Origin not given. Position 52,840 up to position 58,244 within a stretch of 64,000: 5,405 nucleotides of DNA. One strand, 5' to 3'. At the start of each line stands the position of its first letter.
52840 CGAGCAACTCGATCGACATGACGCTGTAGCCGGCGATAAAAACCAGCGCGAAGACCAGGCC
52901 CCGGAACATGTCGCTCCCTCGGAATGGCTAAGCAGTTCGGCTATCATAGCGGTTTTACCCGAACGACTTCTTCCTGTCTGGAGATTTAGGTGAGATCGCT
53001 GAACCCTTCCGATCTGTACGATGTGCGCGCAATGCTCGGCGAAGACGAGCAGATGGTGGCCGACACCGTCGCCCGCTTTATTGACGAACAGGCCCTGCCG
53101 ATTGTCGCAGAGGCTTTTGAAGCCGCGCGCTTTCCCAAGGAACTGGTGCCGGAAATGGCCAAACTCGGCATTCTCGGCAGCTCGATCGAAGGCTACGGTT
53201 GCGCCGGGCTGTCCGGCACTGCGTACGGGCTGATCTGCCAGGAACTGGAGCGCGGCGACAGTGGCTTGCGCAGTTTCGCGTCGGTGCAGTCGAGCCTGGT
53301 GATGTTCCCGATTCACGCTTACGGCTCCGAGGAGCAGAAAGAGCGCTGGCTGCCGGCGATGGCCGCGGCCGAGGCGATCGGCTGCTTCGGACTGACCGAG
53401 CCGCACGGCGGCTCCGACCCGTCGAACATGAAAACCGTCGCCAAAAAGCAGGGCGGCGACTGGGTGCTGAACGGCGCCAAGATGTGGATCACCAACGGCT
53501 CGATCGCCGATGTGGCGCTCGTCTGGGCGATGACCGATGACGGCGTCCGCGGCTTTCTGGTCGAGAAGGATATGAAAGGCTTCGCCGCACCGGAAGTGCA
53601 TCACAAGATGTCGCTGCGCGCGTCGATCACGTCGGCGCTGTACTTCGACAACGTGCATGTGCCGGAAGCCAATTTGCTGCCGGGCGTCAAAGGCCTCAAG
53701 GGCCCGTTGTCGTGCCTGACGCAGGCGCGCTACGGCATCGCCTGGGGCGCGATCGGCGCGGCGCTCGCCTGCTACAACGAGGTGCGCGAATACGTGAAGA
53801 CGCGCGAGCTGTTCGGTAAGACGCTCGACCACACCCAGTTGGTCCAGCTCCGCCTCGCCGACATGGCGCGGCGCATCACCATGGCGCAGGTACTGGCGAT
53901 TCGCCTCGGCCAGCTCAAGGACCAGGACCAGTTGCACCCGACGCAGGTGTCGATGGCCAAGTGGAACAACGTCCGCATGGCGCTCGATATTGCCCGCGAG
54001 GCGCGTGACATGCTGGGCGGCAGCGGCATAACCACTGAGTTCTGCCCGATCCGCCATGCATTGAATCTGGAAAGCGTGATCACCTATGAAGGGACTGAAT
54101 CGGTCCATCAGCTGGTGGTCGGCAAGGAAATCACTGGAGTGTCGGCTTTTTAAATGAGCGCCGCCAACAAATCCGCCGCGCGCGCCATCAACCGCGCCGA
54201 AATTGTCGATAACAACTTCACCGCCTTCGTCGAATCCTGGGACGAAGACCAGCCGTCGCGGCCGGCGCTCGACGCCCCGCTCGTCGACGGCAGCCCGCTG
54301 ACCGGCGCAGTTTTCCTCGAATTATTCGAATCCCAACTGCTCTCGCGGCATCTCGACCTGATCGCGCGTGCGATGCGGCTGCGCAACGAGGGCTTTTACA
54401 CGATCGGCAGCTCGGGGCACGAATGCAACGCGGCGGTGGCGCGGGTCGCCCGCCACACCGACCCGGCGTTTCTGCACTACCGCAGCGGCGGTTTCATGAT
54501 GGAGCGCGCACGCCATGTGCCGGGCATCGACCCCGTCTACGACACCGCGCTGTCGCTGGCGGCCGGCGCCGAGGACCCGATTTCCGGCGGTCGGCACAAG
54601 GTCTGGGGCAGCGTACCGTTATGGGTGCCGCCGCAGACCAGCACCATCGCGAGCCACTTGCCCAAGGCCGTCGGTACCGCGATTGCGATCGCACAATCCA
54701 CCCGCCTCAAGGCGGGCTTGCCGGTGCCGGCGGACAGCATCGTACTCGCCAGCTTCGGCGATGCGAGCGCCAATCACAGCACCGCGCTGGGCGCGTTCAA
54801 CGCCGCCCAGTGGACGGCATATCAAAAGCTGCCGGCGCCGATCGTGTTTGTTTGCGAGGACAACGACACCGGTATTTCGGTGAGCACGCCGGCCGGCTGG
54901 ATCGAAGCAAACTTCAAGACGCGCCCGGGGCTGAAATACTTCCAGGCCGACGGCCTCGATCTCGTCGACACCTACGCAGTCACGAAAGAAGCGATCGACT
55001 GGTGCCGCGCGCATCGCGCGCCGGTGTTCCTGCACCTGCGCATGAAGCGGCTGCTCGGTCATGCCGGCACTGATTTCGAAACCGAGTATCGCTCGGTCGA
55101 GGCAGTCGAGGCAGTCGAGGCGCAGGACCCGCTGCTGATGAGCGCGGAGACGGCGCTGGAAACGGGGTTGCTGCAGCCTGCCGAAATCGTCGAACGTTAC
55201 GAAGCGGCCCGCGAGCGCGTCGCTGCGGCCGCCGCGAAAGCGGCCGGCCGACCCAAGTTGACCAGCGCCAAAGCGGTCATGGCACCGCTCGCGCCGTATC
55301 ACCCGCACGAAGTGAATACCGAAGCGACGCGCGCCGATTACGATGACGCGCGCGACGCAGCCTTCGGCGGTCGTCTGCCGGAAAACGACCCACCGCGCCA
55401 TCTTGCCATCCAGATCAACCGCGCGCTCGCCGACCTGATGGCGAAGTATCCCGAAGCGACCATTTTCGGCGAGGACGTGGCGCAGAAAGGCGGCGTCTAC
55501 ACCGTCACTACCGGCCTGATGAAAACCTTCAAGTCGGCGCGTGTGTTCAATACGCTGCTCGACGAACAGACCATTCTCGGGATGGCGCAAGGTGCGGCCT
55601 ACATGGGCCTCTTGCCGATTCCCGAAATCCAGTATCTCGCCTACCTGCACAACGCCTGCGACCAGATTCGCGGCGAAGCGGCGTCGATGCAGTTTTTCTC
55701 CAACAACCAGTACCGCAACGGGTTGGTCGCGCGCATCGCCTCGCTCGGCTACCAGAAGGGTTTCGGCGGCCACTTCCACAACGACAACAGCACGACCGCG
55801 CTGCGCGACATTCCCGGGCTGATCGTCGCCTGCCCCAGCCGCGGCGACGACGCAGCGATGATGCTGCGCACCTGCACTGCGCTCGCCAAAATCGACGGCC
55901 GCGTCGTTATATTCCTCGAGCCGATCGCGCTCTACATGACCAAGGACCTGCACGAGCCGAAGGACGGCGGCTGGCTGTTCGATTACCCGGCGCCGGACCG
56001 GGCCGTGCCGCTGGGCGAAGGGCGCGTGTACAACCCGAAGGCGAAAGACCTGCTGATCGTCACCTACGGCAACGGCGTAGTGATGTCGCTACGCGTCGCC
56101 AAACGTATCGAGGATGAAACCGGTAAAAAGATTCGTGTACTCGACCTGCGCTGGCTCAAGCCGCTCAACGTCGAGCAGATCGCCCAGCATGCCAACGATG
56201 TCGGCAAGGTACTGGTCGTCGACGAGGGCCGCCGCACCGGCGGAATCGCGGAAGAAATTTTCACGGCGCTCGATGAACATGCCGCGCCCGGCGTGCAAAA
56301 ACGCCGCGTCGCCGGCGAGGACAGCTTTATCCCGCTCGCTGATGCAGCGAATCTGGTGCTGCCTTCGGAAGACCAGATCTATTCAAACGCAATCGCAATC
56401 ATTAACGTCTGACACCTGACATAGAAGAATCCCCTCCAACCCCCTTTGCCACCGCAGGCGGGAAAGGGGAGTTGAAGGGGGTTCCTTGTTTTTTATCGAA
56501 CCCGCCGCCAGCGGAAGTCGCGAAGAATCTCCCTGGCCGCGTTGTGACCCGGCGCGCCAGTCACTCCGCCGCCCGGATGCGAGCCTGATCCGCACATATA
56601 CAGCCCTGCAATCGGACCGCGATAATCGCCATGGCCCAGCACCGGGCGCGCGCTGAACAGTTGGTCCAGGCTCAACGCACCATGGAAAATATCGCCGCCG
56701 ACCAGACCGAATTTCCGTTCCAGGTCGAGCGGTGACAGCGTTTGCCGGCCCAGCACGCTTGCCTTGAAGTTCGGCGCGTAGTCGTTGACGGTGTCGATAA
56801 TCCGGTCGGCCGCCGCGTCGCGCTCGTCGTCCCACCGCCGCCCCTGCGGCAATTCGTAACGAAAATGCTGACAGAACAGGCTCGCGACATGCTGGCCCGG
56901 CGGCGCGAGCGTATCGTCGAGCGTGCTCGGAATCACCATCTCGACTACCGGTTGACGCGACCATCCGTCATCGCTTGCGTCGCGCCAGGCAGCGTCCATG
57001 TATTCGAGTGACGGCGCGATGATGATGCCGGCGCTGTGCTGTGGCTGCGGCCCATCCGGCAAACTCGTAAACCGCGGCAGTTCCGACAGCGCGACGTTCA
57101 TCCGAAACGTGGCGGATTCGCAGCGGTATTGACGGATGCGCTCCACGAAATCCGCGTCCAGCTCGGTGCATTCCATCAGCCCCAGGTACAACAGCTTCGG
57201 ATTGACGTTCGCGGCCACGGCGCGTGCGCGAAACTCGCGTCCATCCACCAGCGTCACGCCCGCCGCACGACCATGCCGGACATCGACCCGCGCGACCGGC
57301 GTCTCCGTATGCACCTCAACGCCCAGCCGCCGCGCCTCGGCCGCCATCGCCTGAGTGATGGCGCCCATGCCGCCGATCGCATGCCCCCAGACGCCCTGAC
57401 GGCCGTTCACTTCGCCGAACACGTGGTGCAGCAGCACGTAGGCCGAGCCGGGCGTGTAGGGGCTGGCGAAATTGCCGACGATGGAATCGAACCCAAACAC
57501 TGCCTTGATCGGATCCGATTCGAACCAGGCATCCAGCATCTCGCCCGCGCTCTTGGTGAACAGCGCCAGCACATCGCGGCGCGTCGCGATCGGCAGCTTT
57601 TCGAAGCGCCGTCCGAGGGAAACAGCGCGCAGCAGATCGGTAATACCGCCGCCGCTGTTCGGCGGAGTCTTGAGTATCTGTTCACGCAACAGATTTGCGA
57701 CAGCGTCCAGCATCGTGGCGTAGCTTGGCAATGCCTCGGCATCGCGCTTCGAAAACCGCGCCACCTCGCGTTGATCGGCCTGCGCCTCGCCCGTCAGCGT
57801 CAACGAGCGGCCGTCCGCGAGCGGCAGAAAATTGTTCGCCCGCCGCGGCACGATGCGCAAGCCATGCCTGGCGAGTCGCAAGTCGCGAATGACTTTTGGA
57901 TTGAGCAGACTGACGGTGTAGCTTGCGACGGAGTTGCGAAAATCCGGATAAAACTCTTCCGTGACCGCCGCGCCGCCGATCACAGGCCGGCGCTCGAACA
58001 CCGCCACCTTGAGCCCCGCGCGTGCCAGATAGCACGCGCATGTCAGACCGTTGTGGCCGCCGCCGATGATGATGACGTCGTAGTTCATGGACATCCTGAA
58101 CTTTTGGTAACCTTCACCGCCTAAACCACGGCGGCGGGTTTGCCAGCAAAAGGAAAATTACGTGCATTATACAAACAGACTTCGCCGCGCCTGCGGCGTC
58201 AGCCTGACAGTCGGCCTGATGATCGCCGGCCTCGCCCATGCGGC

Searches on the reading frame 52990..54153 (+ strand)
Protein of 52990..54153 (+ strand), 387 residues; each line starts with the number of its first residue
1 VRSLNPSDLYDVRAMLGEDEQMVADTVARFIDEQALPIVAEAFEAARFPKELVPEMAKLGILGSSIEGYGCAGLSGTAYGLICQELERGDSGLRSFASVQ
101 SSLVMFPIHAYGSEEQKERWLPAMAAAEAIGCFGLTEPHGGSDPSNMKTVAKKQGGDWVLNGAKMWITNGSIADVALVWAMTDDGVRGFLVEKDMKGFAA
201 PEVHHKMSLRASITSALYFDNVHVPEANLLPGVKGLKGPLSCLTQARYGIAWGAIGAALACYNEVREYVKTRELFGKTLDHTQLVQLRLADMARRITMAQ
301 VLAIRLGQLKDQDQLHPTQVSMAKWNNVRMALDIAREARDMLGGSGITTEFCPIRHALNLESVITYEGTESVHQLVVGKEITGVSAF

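Call 57: search_protein_families(library=pfam, proteins=[window:52990-54153:+], max_evalue=0.00001)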
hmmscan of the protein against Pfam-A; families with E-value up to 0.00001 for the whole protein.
window:52990-54153:+ (387 aa): 4 families
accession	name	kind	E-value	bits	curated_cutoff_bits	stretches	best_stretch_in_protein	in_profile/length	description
PF02771.21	Acyl-CoA_dh_N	-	2.5e-33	115.3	22.9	1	18-128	2-113/113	Acyl-CoA dehydrogenase, N-terminal domain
PF00441.29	Acyl-CoA_dh_1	-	2.3e-29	102.9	22.4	1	234-381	2-149/150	Acyl-CoA dehydrogenase, C-terminal domain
PF02770.24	Acyl-CoA_dh_M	-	2.6e-26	92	33.3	1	132-222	1-97/97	Acyl-CoA dehydrogenase, middle domain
PF08028.16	Acyl-CoA_dh_2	-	7.8e-10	39.6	22.7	1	249-350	2-113/134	Acyl-CoA dehydrogenase, C-terminal domain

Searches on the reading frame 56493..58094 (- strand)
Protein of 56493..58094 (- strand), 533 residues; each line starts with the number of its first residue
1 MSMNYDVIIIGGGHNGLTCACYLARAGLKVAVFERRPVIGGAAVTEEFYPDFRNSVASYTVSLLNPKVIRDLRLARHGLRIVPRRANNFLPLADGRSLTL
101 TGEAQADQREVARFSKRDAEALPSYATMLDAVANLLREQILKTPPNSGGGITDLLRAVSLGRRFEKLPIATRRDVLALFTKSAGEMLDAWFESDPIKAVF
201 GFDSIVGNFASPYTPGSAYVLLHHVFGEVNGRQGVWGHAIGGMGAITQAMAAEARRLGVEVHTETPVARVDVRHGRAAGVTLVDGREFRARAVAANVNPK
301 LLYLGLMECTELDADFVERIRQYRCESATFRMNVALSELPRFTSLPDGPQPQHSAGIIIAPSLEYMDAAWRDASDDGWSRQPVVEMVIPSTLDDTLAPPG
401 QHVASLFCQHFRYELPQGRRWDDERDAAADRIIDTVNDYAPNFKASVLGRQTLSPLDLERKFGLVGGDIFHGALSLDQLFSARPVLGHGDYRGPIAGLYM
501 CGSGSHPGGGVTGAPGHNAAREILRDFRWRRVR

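Call 57: search_protein_families(library=pfam, proteins=[window:56493-58094:-], max_evalue=0.00001)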
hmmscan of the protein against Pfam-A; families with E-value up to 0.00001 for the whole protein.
window:56493-58094:- (533 aa): 9 families
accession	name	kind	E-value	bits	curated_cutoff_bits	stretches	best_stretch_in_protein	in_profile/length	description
PF01593.30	Amino_oxidase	-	1.6e-18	67.7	19.8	1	16-322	3-278/443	Flavin containing amine oxidoreductase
PF01266.30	DAO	-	8.9e-18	65.4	27.9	1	6-100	1-92/353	FAD dependent oxidoreductase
PF13450.12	NAD_binding_8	-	4.3e-12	46.6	21.9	1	9-53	1-44/68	NAD(P)-binding Rossmann-like domain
PF12831.13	FAD_oxidored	-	2.1e-10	41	27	1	6-76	1-71/416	FAD dependent oxidoreductase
PF00890.30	FAD_binding_2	-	1.2e-09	38.4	20.4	1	6-44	1-39/414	FAD binding domain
PF07992.20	Pyr_redox_2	-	1.5e-09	38.2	26.1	0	5-38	1-36/291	Pyridine nucleotide-disulphide oxidoreductase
PF00070.33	Pyr_redox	-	8.7e-09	36.2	22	0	7-42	2-36/82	Pyridine nucleotide-disulphide oxidoreductase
PF01946.23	Thi4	-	1.4e-08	34.7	26.2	1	3-43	16-57/235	Thi4 family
PF03486.20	HI0933_like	-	1.3e-06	28.5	50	0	6-40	2-36/244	HI0933-like protein Rossmann domain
